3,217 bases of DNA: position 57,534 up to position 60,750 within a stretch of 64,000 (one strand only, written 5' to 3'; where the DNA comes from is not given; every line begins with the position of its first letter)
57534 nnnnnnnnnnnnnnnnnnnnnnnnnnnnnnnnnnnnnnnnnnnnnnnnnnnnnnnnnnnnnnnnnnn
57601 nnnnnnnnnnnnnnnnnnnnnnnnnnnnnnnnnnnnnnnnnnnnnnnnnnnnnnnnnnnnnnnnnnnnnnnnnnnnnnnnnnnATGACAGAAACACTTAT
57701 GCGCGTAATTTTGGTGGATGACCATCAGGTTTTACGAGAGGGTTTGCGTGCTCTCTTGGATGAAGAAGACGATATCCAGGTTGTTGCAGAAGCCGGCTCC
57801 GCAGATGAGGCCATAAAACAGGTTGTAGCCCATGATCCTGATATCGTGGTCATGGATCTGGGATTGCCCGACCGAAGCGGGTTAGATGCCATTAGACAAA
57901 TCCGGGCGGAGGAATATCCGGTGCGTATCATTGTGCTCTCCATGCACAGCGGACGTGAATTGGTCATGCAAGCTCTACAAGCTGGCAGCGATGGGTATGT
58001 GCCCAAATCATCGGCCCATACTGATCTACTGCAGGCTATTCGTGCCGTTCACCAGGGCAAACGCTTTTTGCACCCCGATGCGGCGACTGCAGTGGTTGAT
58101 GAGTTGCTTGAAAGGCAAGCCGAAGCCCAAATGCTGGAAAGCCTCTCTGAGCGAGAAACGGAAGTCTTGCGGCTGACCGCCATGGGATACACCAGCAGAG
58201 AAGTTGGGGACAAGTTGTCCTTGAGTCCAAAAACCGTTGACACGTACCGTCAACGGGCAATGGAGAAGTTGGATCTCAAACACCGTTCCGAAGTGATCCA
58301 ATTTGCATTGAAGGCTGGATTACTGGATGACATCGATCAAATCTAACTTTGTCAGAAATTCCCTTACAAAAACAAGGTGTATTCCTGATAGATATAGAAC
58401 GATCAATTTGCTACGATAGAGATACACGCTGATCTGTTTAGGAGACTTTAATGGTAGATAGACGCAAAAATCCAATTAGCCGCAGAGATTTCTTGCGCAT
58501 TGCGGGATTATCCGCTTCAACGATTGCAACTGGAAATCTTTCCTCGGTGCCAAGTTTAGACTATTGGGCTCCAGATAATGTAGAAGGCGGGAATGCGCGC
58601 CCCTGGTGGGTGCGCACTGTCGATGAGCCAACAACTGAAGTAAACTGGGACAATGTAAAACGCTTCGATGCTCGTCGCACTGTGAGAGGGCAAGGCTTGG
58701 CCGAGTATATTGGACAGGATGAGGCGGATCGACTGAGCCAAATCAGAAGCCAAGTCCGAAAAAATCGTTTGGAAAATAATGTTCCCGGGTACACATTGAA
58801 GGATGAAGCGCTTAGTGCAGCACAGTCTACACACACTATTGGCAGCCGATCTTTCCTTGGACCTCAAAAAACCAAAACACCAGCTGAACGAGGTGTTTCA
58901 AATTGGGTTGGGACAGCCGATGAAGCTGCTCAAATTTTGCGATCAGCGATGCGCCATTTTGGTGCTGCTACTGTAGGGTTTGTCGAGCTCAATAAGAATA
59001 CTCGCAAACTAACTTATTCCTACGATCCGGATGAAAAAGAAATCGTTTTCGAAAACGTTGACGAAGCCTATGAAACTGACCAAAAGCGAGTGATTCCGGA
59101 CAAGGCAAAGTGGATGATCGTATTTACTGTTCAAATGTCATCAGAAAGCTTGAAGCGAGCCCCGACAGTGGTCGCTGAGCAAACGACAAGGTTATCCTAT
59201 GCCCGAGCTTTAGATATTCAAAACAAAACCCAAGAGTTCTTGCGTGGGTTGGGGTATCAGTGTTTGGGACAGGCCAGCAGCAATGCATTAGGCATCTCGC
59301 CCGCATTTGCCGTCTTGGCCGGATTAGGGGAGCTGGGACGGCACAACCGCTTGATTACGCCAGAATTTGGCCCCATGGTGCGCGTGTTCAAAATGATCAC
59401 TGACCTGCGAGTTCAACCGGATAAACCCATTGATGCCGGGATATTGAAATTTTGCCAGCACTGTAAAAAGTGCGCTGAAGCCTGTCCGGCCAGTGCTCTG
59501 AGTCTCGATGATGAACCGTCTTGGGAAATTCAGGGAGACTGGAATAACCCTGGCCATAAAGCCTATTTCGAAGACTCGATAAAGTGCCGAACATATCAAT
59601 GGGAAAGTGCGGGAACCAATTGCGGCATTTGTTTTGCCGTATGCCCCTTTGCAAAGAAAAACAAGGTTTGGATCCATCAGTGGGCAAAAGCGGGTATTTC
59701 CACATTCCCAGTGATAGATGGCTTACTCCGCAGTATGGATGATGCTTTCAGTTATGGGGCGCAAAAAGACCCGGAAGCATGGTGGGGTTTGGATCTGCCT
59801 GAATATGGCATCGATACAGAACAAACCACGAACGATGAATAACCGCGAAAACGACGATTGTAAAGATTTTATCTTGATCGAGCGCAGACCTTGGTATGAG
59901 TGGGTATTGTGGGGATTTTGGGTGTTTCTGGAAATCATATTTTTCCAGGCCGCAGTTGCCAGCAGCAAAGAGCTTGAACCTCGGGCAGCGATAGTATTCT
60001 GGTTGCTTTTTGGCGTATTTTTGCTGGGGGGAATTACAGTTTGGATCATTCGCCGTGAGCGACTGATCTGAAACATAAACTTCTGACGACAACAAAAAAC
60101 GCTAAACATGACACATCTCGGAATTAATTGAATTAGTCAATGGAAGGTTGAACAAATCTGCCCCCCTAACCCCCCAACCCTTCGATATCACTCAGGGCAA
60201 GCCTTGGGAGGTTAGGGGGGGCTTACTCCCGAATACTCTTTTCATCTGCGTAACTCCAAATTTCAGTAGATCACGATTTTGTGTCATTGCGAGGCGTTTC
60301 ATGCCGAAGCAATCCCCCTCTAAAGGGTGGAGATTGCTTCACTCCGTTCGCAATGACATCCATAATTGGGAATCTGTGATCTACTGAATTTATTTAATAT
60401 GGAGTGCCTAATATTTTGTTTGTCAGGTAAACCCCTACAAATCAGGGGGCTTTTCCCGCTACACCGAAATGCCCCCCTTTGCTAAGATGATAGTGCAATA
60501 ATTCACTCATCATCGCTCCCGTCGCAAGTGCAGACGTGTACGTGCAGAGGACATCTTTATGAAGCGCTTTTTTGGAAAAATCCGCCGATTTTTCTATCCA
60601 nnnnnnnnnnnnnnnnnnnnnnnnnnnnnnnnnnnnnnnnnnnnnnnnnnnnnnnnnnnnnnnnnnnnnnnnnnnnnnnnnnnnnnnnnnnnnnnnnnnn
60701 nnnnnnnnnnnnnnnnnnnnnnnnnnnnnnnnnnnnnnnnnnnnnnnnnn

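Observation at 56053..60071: rdhAB preceded on the same strand by a HAMP-GAF kinase and NarL-type regulator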

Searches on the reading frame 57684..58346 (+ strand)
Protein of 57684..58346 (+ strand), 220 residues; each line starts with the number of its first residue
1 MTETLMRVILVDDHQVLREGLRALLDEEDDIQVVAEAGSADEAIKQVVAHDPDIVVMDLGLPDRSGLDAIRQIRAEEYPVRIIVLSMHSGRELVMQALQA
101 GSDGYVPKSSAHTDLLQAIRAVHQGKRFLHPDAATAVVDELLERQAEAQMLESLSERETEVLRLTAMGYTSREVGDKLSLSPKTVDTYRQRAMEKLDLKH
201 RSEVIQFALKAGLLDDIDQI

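Call 3: search_protein_families(library=pfam, proteins=[window:57684-58346:+], max_evalue=0.01)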
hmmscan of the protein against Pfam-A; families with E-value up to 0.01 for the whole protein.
window:57684-58346:+ (220 aa): 5 families
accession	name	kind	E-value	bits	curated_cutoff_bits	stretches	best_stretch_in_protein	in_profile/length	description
PF00072.30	Response_reg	-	9.8e-29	100.2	30.2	1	8-120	1-111/111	Response regulator receiver domain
PF00196.25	GerE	-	2.5e-17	62.7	23.5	1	152-208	1-57/57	Bacterial regulatory proteins, luxR family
PF08281.18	Sigma70_r4_2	-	1.5e-08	34.6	25.7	1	148-196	5-54/54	Sigma-70, region 4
PF04545.22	Sigma70_r4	-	9.4e-05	22.3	24.1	1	151-196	2-48/50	Sigma-70, region 4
PF07506.17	RepB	-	0.0063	17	30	0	154-188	7-41/185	RepB plasmid partitioning protein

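Call 4: search_protein_families(library=ncbifam, proteins=[window:57684-58346:+], max_evalue=0.01)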
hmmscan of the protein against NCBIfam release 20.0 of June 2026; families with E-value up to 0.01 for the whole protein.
window:57684-58346:+ (220 aa): 121 families (the best 25 are shown)
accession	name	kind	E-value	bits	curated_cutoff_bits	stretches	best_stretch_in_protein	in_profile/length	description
NF052445.1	RespRegMctR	equivalog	1.8e-49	167.9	300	1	6-213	2-204/205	two-component system response regulator MctR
NF007018.1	PRK09483.1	equivalog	2.9e-49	167.7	280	1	6-215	2-210/217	UvrY/SirA/GacA family response regulator transcription factor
NF047785.1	respo_reg_MadR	equivalog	2.8e-47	160.8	300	1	6-214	1-209/209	MadR family response regulator transcription factor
NF011896.0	PRK15369.1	equivalog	9.6e-43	146.2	242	1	6-213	4-209/211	two component system response regulator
NF007935.0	PRK10651.1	equivalog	1.5e-40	138.7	250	1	4-206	5-208/216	two-component system response regulator NarL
NF007419.0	PRK09958.1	equivalog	5.3e-34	117.6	251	1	6-210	1-200/204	acid-sensing system DNA-binding response regulator EvgA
NF007685.0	PRK10360.1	equivalog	6.7e-34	117.4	258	1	6-204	2-188/196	response regulator transcription factor UhpA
NF007708.0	PRK10403.1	equivalog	2.4e-31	108.9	343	1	4-202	5-202/215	nitrate/nitrite response regulator protein NarP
NF007403.0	PRK09935.1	equivalog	3.9e-29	101.8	271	1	7-210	5-206/210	fimbria biosynthesis transcriptional regulator FimZ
NF008098.0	PRK10840.1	equivalog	1.8e-25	89.7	235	1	6-199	4-196/216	response regulator transcription factor RcsB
NF006900.1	PRK09390.1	equivalog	5.3e-25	88.1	255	1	7-212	6-201/203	response regulator FixJ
NF001965.0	PRK00742.1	subfamily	5.9e-22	78.4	293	1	6-123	4-131/357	chemotaxis-specific protein-glutamate methyltransferase CheB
NF041367.1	CheY_Halo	equivalog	9.3e-21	74.3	200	1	8-122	1-113/114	chemotaxis protein CheY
TIGR02154.1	PhoB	equivalog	6.1e-18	64.9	296.2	1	7-139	4-136/226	phosphate regulon transcriptional regulator PhoB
NF009206.0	PRK12555.1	subfamily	7.8e-18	64.5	342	1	6-111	1-107/340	chemotaxis-specific protein-glutamate methyltransferase CheB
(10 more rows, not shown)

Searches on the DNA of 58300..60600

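Call 71: search_rna_families(source=window, start=58300, end=60600, threshold=evalue, max_evalue=1)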
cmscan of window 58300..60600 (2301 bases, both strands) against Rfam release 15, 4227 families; matches with E-value up to 1: 3.
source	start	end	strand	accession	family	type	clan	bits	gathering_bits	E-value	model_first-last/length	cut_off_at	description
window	60161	60220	-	RF04265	mir-4650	Gene; miRNA;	-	23.2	80.7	0.081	19-79/97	no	mir-4650 microRNA precursor family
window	58330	58409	+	RF00901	MIR845_1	Gene; miRNA;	-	20.2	81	0.56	1-81/81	no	MIR845_1 microRNA precursor family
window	60447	60518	-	RF01194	sn2903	Gene; snRNA; snoRNA; CD-box;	CL00066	18.6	50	0.66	1-91/91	no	Small nucleolar RNA sn2903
